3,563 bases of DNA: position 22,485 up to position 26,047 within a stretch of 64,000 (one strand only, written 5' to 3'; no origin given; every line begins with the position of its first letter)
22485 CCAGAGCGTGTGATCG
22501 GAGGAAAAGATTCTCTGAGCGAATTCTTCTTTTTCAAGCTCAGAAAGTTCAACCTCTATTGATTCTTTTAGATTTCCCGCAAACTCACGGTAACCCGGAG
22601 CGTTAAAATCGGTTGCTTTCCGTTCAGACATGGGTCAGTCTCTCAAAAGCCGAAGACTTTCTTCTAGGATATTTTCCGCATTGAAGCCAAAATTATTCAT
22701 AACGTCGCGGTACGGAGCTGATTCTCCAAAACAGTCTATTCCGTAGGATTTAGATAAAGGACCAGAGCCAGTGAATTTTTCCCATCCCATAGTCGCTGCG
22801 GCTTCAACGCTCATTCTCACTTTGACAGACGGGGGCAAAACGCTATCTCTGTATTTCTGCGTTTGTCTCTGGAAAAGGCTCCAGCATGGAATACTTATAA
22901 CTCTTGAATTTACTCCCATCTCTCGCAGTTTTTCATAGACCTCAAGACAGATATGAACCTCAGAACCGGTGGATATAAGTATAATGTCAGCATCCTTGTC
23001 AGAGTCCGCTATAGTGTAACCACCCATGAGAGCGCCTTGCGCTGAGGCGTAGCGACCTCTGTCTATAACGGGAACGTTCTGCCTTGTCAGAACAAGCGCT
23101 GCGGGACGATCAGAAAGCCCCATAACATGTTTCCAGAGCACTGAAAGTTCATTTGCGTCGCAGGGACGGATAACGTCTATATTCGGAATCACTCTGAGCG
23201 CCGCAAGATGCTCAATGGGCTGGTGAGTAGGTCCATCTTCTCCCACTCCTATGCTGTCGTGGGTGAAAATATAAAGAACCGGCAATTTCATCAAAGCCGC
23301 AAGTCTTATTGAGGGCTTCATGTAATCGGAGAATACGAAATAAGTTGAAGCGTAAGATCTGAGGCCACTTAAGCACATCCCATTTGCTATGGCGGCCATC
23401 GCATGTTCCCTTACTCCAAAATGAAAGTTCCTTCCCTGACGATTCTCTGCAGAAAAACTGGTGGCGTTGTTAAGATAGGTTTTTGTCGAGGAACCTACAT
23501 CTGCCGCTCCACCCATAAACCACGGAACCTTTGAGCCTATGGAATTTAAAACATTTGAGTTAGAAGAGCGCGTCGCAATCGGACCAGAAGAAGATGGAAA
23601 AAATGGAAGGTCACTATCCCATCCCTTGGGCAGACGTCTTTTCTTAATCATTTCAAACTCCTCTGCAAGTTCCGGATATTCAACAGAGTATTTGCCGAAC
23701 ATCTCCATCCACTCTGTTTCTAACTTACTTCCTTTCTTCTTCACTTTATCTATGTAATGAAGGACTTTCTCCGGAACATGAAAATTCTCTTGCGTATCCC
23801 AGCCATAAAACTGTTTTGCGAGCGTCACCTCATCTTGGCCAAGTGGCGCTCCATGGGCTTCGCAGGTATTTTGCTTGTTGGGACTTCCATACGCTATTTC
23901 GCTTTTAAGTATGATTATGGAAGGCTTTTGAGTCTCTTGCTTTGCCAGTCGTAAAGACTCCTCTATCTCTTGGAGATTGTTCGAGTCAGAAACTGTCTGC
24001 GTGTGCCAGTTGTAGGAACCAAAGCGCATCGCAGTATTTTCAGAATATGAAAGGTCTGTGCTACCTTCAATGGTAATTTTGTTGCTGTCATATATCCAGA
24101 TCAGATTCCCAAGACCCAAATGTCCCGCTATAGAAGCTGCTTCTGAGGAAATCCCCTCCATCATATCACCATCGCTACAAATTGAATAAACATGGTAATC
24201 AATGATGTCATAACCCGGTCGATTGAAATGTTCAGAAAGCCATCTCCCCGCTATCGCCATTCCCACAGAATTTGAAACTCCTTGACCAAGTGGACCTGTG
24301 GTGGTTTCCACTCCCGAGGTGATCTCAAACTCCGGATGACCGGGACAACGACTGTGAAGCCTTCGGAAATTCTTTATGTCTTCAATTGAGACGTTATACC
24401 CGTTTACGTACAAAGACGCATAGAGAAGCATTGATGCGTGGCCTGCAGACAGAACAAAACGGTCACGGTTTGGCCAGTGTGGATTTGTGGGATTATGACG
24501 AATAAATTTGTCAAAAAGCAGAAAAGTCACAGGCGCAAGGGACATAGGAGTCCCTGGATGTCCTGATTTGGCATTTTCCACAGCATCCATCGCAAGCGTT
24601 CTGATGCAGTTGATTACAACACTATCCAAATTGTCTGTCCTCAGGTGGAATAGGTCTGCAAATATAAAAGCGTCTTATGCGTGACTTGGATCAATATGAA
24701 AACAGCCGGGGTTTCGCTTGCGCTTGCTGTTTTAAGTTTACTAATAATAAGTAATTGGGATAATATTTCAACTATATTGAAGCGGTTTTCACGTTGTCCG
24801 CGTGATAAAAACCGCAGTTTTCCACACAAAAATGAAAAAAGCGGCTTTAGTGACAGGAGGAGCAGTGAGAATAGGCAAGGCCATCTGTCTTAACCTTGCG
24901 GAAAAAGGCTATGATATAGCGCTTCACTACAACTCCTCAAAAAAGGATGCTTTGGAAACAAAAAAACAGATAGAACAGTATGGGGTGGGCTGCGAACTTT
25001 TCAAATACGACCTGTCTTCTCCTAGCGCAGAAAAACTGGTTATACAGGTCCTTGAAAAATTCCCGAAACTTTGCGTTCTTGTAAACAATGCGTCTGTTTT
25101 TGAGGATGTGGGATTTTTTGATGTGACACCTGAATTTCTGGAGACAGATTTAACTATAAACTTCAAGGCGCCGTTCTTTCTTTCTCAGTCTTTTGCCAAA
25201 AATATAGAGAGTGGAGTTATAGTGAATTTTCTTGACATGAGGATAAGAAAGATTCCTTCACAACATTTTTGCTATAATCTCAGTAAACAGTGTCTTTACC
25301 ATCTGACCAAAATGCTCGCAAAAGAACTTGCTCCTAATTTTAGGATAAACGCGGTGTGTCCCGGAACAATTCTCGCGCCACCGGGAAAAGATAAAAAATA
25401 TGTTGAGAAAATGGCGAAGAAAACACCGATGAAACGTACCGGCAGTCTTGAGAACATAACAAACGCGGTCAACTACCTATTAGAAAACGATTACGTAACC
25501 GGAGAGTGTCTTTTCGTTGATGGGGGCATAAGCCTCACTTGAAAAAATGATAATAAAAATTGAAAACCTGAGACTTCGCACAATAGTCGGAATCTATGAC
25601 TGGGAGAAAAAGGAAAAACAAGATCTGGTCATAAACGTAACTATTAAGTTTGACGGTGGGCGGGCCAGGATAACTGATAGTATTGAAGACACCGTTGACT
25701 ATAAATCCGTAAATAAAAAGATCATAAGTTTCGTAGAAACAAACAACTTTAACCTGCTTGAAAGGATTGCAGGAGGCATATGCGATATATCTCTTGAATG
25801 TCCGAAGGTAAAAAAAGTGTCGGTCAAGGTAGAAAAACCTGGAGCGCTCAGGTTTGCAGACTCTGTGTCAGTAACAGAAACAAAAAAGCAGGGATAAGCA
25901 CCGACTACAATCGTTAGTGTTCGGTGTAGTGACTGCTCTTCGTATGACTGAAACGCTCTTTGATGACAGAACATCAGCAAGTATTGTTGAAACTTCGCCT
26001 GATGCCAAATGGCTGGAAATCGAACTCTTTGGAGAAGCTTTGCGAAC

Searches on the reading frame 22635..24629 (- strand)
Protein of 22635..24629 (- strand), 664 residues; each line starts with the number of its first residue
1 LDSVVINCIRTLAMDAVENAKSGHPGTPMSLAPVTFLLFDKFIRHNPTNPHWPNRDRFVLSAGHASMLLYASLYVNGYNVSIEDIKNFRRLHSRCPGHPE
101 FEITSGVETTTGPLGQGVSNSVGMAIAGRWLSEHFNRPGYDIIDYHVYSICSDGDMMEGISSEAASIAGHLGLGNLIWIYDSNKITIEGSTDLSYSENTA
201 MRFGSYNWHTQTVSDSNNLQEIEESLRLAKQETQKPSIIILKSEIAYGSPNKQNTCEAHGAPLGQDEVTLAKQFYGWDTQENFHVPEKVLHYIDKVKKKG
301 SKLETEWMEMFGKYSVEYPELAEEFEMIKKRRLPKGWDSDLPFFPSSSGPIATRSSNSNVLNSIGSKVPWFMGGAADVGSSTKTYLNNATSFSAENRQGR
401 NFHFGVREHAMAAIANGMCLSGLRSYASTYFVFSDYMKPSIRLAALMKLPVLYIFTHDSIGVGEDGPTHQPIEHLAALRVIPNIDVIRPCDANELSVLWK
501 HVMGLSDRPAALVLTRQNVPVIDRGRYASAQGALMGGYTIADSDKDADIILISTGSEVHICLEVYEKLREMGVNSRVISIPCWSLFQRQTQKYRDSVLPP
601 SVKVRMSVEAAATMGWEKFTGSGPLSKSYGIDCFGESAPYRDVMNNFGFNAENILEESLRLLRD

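Call 49: search_protein_families(library=ncbifam, proteins=[window:22635-24629:-])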
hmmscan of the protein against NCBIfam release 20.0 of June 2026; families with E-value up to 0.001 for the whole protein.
window:22635-24629:- (664 aa): 9 families
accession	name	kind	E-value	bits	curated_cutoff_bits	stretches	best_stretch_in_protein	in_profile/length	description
TIGR00232.1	tktlase_bact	equivalog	7.8e-249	827.4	682.25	1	5-659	3-650/654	transketolase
NF004558.0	PRK05899.2-4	equivalog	1.1e-179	599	788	1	4-658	5-646/651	transketolase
NF004559.0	PRK05899.2-5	equivalog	2.6e-82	277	488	1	8-580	24-536/627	transketolase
NF004556.0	PRK05899.2-2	equivalog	7.1e-63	212.9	575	2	14-282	29-283/639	transketolase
TIGR00204.1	dxs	equivalog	3.5e-16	58.8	465.95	1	400-579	353-527/616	1-deoxy-D-xylulose-5-phosphate synthase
NF003933.0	PRK05444.2-2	equivalog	1.1e-07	30.7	395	1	403-589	339-525/606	1-deoxy-D-xylulose-5-phosphate synthase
TIGR00759.1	aceE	equivalog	1.3e-05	23.3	859.9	1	23-189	102-263/885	pyruvate dehydrogenase (acetyl-transferring), homodimeric type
NF008968.0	PRK12315.1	subfamily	1.4e-05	23.6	510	1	396-578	317-494/582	1-deoxy-D-xylulose-5-phosphate synthase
TIGR03186.1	AKGDH_not_PDH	exception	0.00037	18.9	1408.3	0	38-189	117-263/889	alpha-ketoglutarate dehydrogenase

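Call 56: find_homologous_proteins(query=window:22635-24629:-, max_evalue=1e-100)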
Query window:22635-24629:- (664 aa): 8000 proteins with E <= 1e-100 among 8000 candidates; the best 120 are listed.
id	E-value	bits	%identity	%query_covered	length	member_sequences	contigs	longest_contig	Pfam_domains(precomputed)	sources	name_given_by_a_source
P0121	0.0e+0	1543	100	100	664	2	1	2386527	PF22613.2,PF02780.26,PF02779.30,PF00456.27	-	-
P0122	0.0e+0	1361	88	98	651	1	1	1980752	PF22613.2,PF02780.26,PF02779.30,PF00456.27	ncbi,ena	-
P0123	0.0e+0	1252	79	100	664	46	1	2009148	PF22613.2,PF02780.26,PF02779.30,PF00456.27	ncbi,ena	-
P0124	0.0e+0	1245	78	100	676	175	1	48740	PF22613.2,PF02780.26,PF02779.30,PF00456.27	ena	-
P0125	0.0e+0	1245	78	100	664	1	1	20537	PF22613.2,PF02780.26,PF02779.30,PF00456.27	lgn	-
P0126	0.0e+0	1243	78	100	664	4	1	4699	PF22613.2,PF02780.26,PF02779.30,PF00456.27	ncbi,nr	ncbi:MAG: transketolase [Candidatus Dadabacteria bacterium]|nr:transketolase [Candidatus Dadabacteri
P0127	0.0e+0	1227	77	100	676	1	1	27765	PF22613.2,PF02780.26,PF02779.30,PF00456.27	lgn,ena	-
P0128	0.0e+0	1227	79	98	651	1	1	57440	PF22613.2,PF02780.26,PF02779.30,PF00456.27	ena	-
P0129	0.0e+0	1227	77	100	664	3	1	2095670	PF22613.2,PF02780.26,PF02779.30,PF00456.27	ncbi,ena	-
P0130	0.0e+0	1225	79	98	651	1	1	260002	PF22613.2,PF02780.26,PF02779.30,PF00456.27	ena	-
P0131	0.0e+0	1224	79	98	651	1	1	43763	PF22613.2,PF02780.26,PF02779.30,PF00456.27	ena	-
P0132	0.0e+0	1223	79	98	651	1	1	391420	PF22613.2,PF02780.26,PF02779.30,PF00456.27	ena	-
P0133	0.0e+0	1223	79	98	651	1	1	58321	PF22613.2,PF02780.26,PF02779.30,PF00456.27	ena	-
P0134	0.0e+0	1211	77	98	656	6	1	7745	PF22613.2,PF02780.26,PF02779.30,PF00456.27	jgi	-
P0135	0.0e+0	1208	78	98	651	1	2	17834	PF22613.2,PF02780.26,PF02779.30,PF00456.27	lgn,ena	-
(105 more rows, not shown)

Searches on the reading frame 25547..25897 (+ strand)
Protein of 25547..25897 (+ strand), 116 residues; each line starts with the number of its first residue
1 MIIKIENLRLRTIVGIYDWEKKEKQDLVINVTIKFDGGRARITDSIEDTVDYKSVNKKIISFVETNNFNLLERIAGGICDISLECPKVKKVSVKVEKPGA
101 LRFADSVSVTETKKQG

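Call 33: find_encoding_contigs(protein=window:25547-25897:+, flank=10000, max_places=10)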
Protein window:25547-25897:+ (116 aa): no gene with exactly this product is on record in the collection.
